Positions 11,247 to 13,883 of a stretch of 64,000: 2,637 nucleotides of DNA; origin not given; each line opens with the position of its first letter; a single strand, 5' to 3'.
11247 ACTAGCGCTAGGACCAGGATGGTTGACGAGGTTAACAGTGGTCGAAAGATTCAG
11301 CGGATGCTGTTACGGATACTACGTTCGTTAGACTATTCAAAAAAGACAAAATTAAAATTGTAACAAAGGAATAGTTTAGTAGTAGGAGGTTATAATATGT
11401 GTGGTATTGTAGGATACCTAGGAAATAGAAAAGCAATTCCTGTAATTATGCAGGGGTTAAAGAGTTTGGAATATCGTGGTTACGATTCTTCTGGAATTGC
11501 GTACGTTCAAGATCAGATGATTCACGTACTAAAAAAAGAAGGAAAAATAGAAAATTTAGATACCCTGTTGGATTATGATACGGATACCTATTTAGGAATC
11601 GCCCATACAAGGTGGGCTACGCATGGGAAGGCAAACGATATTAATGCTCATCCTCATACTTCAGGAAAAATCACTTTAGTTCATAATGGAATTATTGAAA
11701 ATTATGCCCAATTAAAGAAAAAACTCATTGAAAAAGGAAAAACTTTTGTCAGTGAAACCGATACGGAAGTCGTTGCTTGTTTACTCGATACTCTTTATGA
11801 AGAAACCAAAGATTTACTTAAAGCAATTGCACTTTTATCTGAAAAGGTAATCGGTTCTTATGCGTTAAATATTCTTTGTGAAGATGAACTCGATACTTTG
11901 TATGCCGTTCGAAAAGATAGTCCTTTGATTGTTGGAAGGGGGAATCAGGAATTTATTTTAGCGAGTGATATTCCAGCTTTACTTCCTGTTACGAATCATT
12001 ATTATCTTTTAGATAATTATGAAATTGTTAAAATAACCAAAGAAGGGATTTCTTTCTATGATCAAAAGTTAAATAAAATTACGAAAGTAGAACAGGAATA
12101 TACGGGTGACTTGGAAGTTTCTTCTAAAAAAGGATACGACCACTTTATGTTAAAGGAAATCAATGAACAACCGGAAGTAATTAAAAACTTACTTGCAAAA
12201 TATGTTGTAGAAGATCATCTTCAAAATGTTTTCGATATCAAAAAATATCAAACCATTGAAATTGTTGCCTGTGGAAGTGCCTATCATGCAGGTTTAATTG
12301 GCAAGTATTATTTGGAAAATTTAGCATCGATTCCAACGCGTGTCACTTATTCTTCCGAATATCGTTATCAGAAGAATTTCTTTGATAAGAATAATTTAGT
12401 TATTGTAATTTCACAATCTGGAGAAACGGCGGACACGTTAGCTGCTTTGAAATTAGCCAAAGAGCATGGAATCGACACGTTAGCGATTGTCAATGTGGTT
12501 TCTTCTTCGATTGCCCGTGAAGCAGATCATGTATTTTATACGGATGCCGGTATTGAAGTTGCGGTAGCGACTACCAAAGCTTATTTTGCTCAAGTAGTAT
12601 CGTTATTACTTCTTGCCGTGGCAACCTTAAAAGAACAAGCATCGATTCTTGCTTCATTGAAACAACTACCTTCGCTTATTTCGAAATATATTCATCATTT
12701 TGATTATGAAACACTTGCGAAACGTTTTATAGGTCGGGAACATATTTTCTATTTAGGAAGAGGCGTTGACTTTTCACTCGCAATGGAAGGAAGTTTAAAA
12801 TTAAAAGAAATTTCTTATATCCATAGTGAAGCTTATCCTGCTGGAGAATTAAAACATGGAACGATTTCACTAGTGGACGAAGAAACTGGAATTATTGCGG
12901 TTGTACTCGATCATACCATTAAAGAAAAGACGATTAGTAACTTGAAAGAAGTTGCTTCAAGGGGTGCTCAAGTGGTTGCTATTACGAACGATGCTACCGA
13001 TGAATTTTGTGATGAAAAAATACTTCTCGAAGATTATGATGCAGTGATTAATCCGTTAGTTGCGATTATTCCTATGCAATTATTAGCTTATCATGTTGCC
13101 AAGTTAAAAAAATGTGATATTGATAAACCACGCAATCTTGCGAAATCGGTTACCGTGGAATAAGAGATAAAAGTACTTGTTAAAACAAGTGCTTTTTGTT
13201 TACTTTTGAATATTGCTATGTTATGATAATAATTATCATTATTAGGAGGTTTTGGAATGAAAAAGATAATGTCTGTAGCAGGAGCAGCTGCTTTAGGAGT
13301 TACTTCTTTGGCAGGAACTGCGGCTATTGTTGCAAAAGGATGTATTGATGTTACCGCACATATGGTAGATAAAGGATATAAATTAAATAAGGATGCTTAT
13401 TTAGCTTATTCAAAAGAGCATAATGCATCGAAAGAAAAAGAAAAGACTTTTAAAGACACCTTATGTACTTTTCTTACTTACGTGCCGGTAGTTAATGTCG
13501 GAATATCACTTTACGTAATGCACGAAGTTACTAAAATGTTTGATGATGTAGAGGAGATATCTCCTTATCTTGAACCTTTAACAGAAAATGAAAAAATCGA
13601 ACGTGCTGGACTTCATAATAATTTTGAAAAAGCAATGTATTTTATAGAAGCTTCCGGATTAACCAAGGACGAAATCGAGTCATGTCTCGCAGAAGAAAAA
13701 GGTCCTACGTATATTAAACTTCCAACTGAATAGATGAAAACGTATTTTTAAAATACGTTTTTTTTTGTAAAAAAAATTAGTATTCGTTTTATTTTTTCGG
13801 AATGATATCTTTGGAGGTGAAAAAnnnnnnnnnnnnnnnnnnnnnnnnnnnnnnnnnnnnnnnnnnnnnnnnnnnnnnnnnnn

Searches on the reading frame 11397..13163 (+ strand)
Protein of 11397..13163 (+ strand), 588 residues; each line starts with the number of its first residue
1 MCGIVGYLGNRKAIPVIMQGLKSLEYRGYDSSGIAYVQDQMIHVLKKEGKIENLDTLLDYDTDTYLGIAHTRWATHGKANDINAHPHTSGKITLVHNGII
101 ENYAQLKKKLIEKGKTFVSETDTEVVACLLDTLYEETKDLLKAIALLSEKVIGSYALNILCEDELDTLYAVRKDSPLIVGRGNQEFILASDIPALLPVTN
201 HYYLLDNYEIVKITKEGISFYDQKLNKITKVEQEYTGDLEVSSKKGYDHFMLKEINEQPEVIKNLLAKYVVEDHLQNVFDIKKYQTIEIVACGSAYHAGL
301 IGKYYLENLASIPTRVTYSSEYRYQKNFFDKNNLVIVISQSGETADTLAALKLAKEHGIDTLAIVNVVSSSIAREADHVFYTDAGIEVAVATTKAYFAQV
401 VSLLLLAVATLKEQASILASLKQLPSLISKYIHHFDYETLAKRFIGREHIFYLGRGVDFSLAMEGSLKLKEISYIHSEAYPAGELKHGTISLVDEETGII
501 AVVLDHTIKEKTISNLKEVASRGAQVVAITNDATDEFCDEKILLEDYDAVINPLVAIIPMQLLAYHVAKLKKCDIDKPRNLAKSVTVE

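Call 46: list_cluster_members(proteins=[window:11397-13163:+, window:13257-13733:+, window:16327-16470:+, window:16481-16648:+, window:16645-16818:+, window:16892-17293:+, window:17671-18123:+, window:20233-20679:+, window:35791-38436:+, P0053])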
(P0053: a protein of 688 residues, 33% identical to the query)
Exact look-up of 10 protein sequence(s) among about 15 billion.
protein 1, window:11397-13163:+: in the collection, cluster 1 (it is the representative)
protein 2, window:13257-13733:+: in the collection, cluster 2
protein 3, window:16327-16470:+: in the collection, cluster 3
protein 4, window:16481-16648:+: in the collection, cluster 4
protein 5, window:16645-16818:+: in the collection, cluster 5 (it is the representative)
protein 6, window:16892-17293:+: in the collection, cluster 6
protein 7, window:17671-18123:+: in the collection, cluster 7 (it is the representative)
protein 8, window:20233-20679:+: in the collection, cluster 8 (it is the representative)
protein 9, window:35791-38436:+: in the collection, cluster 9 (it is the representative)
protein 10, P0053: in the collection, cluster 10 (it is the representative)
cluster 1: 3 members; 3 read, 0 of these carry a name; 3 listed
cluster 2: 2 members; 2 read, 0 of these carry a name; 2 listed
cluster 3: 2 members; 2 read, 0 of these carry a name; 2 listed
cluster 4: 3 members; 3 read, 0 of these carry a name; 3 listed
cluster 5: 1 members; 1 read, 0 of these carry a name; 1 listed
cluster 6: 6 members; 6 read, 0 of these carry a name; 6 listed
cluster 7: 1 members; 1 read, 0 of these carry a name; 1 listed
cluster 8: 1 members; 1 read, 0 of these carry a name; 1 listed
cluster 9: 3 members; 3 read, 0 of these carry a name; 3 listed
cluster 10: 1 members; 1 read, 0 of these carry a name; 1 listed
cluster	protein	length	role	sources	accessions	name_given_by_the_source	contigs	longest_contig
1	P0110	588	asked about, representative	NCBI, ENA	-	-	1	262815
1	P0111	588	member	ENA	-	-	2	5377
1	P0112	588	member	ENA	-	-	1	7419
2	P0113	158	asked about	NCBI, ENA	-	-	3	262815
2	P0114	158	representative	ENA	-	-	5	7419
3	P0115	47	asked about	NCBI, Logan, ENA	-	-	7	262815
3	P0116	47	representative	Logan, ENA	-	-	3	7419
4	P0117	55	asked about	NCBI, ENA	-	-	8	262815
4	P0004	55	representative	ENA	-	-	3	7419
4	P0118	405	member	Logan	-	-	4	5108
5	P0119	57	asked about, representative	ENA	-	-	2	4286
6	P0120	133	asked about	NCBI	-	-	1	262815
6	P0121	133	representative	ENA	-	-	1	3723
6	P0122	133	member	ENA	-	-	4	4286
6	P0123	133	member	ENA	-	-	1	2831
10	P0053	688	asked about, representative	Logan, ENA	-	-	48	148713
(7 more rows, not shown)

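Call 86: search_protein_families(library=pfam, proteins=[window:11397-13163:+], max_evalue=0.00001)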
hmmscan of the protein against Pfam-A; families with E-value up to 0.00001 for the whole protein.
window:11397-13163:+ (588 aa): 4 families
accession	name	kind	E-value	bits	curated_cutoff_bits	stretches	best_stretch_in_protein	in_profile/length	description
PF01380.27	SIS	-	4.3e-50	169.3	25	2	283-409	4-131/131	SIS domain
PF13522.11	GATase_6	-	2.4e-15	57.1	27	1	65-191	11-130/130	Glutamine amidotransferase domain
PF13537.11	GATase_7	-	1.8e-13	51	25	1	88-196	20-122/123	Glutamine amidotransferase domain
PF13230.11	GATase_4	-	4.5e-07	29.5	23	1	30-140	34-148/272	Glutamine amidotransferases class-II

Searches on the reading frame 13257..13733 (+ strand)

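Call 6: search_protein_families(library=pfam, proteins=[window:13257-13733:+], max_evalue=0.1)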
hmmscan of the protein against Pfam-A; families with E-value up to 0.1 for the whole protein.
window:13257-13733:+ (158 aa): 1 family
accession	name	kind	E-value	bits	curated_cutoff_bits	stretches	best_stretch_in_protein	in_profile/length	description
PF04888.17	SseC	-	0.026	14.5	30.2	1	3-42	68-107/312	Secretion system effector C (SseC) like family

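Call 7: search_protein_families(library=ncbifam, proteins=[window:13257-13733:+], max_evalue=0.1)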
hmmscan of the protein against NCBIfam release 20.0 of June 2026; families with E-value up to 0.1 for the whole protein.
window:13257-13733:+ (158 aa): 0 families

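Call 22: search_protein_families(library=padloc, proteins=[window:13257-13733:+], max_evalue=1)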
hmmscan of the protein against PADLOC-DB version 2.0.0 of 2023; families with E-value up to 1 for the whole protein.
window:13257-13733:+ (158 aa): 0 families
